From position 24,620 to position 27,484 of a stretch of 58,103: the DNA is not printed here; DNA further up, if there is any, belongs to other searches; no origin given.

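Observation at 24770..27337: Wzy-type polymerase domain fused to a GT52 (sialyltransferase-family)-like domain, next to a complete nonulosonate pathway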

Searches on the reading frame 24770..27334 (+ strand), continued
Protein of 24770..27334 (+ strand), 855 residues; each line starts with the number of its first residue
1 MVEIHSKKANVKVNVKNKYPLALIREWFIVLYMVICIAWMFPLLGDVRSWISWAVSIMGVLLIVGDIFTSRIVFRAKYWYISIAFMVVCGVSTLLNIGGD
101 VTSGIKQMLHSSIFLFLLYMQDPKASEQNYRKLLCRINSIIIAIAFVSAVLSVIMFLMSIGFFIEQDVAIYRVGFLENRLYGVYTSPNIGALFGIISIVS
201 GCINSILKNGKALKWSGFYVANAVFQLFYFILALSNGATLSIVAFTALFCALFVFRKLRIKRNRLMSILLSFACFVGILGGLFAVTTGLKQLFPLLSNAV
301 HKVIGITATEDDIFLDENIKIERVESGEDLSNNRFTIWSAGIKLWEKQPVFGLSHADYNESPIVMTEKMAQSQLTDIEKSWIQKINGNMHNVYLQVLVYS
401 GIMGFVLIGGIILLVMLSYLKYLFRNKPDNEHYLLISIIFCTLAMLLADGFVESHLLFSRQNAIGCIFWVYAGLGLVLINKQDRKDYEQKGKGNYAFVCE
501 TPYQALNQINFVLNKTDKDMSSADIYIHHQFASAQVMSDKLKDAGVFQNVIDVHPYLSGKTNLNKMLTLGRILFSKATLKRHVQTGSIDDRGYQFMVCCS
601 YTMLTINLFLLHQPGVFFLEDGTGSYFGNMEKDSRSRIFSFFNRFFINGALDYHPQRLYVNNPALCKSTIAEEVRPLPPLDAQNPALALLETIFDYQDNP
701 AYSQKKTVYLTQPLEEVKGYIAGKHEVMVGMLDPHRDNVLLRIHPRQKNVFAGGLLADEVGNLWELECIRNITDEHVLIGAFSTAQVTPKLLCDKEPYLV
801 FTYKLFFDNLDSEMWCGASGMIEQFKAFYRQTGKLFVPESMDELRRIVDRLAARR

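Call 60: predict_structure(alignment_id=A3)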
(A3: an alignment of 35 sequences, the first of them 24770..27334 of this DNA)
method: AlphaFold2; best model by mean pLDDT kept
length: 855 residues; sequences in the alignment: 35
mean_pLDDT: 87.7   pTM: 0.84
mean pLDDT of the five models: 87.7, 87.6, 87.3, 86.4, 86.2
residues with pLDDT >= 90: 492; 70-90: 305; 50-70: 29; < 50: 29
segments of 3 or more residues with pLDDT < 50: 1-19, 307-316
pLDDT, mean of each block of 10 residues (from residue 1): 33 38 85 93 81 89 90 90 95 82 87 95 92 97 97 91 78 86 91 97 96 93 96 89 95 89 92 95 89 79 57 47 60 84 93 83 81 88 84 94 97 96 88 95 96 81 94 97 88 93 95 94 95 93 95 85 82 90 81 91 92 91 84 81 85 92 88 93 92 95 94 89 93 93 89 92 94 96 91 93 93 84 85 91 94 82
secondary structure, 60 per line:
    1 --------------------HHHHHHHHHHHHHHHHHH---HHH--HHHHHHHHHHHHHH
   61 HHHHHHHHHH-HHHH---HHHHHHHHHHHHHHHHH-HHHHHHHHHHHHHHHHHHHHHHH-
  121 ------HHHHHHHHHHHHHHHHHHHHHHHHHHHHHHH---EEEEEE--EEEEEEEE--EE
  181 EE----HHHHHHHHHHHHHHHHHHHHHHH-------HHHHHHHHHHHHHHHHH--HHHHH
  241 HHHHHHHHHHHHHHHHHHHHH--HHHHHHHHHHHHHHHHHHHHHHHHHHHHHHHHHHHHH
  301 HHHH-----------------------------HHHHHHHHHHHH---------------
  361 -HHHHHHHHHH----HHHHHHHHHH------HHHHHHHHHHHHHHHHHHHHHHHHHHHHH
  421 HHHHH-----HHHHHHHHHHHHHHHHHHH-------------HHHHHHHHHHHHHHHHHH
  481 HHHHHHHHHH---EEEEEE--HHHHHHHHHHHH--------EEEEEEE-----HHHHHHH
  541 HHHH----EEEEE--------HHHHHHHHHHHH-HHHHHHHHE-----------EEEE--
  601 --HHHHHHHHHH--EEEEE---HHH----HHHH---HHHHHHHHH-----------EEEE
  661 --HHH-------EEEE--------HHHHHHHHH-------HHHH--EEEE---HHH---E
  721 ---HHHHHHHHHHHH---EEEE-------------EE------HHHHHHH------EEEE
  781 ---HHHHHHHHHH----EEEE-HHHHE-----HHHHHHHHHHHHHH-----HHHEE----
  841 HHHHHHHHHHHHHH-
elements in order (helices of 4 or more, strands of 3 or more residues): H21-38 H47-70 H72-75 H79-95 H97-119 H127-157 E161-166 E169-176 E179-182 H187-209 H217-233 H236-261 H264-304 H334-345 H362-371 H376-385 H392-425 H431-449 H463-490 E494-499 H502-513 E522-528 H534-544 E549-553 H562-573 H575-582 E595-598 H603-612 E615-619 H630-633 H637-645 E657-660 E673-676 H685-693 H701-704 E707-710 H724-735 E739-742 H764-770 E777-780 H784-793 E798-801 H803-806 H813-826 H841-854

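Call 63: fold_search(model_id=the predicted structure, library=pdb)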
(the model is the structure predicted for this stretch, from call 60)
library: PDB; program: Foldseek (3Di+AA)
matches with E <= 10: 808; with E <= 0.001: 22
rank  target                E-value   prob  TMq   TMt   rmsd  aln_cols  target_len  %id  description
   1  5wc6_A                1.6e-06  1.00  0.28  0.55   6.4       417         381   13  Structure of a bacterial polysialyltransferase at 2.2 Angstrom resolution (released 2017-08-02)
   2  7tpg_B                3.9e-05  1.00  0.28  0.49  11.5       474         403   12  Single-Particle Cryo-EM Structure of the WaaL O-antigen ligase in its ligand bound state (released 2022-04-06)
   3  3ot5_C                1.3e-04  1.00  0.22  0.43   7.7       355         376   10  2.2 Angstrom Resolution Crystal Structure of putative UDP-N-acetylglucosamine 2-epimerase from Listeria monocytogenes (released 2010-09-22)
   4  8sxy_A                1.5e-04  1.00  0.26  0.52   7.2       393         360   13  X-ray crystal structure of UDP- 2,3-diacetamido-2,3-dideoxy-glucuronic acid-2-epimerase from Thermus thermophilus stra (released 2023-09-13)
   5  8ahe_A                1.7e-04  1.00  0.26  0.52   6.6       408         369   11  PAC-FragmentDEL: Photoactivated covalent capture of DNA encoded fragments for hit discovery (released 2022-09-14)
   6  9cm8_A                2.0e-04  1.00  0.22  0.43  13.1       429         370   10  UDP-GlcNAc 2-epimerase MnaA of Paenibacillus alvei (released 2024-10-02)
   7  3ot5_B                2.2e-04  1.00  0.24  0.48   7.7       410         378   10  2.2 Angstrom Resolution Crystal Structure of putative UDP-N-acetylglucosamine 2-epimerase from Listeria monocytogenes (released 2010-09-22)
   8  8xfw_B                2.6e-04  1.00  0.24  0.42   9.8       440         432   10  Crystal structure of MiCGT(M148A/V190T/S121D) in complex with UDP (released 2024-12-18)
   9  8sxw_A                2.7e-04  1.00  0.24  0.49   9.8       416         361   12  X-ray crystal structure of UDP- 2,3-diacetamido-2,3-dideoxy-glucuronic acid-2-epimerase from Thermus thermophilus stra (released 2023-09-13)
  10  8h5d_B                4.0e-04  1.00  0.27  0.53   6.5       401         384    9  Crystal structure of YojK mutant in complex with UDP (released 2023-10-18)
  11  8sya_A                4.6e-04  1.00  0.25  0.48   7.5       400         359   13  X-ray crystal structure of UDP-2,3-diacetamido-2,3-dideoxy-glucuronic acid-2-epimerase from Thermus thermophilus strai (released 2023-09-13)
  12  5enz_A                4.8e-04  1.00  0.21  0.41   7.8       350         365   11  S. aureus MnaA-UDP co-structure (released 2016-04-27)
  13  5zlr_A                5.0e-04  1.00  0.25  0.51   7.5       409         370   10  Structure of NeuC (released 2018-05-16)
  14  8hok                  6.6e-04  1.00  0.25  0.40   8.8       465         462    8  crystal structure of UGT71AP2 (released 2023-12-13)
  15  6lg1_A                6.6e-04  1.00  0.22  0.37  14.1       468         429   10  Crystal structure of LpCGTa in complex with UDP (released 2020-11-18)
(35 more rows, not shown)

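Call 66: search_solved_structures(query=A4, max_evalue=10, show_alignments=2)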
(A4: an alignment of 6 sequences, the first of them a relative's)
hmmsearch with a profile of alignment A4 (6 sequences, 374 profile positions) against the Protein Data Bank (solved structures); distinct sequences matched with E-value up to 10: 0.
